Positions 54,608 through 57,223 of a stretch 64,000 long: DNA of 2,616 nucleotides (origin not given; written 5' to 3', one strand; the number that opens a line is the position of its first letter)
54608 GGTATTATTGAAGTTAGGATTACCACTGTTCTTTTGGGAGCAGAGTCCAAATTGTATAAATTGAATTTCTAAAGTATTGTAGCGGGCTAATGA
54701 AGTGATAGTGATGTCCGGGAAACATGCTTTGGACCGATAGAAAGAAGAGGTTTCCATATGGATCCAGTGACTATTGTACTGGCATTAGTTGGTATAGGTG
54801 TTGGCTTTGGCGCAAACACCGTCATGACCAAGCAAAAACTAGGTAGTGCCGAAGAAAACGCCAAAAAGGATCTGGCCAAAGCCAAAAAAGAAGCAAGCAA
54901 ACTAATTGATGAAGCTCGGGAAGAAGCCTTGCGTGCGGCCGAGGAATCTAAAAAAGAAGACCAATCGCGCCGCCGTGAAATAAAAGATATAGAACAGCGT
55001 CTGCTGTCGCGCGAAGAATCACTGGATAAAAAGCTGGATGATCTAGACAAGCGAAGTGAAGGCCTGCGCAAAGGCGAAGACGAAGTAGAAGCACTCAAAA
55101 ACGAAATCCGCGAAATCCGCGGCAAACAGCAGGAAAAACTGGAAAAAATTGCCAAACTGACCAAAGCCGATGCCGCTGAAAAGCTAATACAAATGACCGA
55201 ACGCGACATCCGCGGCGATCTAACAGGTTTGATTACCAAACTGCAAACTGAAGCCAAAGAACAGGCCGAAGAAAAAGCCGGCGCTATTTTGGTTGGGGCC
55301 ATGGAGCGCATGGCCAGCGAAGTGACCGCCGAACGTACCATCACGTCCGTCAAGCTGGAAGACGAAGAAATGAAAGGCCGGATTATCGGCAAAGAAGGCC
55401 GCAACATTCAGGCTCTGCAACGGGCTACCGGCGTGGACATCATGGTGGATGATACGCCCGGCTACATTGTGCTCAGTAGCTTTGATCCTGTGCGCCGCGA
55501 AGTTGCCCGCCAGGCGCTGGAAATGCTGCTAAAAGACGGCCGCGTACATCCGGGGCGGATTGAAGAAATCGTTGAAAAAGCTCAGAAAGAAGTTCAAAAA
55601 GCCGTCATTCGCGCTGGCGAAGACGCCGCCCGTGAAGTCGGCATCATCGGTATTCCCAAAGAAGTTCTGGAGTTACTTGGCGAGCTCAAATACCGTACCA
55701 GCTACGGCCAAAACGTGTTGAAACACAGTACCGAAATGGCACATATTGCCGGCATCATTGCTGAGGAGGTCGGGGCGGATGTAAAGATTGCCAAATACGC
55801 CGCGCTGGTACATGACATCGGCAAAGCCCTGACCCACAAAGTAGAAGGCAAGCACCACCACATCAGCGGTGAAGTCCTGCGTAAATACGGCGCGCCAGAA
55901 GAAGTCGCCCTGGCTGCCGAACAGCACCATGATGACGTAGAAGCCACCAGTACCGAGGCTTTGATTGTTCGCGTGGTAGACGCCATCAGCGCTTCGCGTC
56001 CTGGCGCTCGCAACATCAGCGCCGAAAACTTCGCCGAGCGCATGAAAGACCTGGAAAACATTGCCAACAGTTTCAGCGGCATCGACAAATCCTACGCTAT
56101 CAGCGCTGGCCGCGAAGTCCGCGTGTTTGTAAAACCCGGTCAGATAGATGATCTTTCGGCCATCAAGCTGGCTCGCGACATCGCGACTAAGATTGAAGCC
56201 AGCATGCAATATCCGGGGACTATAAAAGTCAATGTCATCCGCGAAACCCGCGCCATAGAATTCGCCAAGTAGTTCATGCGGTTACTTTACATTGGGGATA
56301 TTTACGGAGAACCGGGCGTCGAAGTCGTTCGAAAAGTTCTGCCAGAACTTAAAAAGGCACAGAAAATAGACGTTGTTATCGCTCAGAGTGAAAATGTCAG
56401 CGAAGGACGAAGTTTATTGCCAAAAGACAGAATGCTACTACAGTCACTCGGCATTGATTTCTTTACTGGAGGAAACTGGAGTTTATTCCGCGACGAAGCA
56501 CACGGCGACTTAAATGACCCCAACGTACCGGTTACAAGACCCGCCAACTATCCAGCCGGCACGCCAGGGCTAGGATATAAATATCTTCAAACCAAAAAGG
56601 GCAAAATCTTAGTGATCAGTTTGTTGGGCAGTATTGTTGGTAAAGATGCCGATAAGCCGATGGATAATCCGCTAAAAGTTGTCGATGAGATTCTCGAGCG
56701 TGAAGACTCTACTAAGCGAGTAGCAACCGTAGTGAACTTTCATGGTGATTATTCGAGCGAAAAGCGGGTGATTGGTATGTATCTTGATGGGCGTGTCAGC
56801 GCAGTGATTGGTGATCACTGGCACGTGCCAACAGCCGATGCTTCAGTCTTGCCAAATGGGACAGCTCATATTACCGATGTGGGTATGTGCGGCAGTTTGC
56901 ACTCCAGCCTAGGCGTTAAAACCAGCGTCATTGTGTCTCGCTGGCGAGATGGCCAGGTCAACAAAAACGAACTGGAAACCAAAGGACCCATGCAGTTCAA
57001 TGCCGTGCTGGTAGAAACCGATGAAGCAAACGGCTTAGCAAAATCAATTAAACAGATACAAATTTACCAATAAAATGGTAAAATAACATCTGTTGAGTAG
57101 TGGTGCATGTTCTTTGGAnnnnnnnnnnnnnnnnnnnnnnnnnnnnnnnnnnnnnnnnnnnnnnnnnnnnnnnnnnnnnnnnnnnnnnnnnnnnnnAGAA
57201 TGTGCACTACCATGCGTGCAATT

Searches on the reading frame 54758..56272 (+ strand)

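Call 49: search_protein_families(library=pfam, proteins=[window:54758-56272:+], max_evalue=0.0001)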
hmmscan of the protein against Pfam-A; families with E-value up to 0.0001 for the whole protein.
window:54758-56272:+ (504 aa): 4 families
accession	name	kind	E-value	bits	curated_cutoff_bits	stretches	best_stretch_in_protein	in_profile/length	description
PF12072.13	RNase_Y_N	-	1.2e-33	116.7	32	1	5-188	6-200/201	RNase Y N-terminal region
PF01966.28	HD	-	8.6e-16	58.7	22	1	320-412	1-115/116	HD domain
PF00013.35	KH_1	-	6.3e-08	32.7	21.5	1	203-253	8-63/66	KH domain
PF13083.13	KH_KhpA-B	-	2.5e-05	24.5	32.1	0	184-221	17-55/73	KhpA/KhpB, KH domain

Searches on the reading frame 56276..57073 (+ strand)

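Call 49: search_protein_families(library=pfam, proteins=[window:56276-57073:+], max_evalue=0.0001)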
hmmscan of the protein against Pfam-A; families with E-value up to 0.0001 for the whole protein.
window:56276-57073:+ (265 aa): 1 family
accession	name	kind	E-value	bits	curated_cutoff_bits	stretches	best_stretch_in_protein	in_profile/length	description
PF13277.11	YmdB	-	2.1e-73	247.2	27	1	4-261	1-253/253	YmdB-like protein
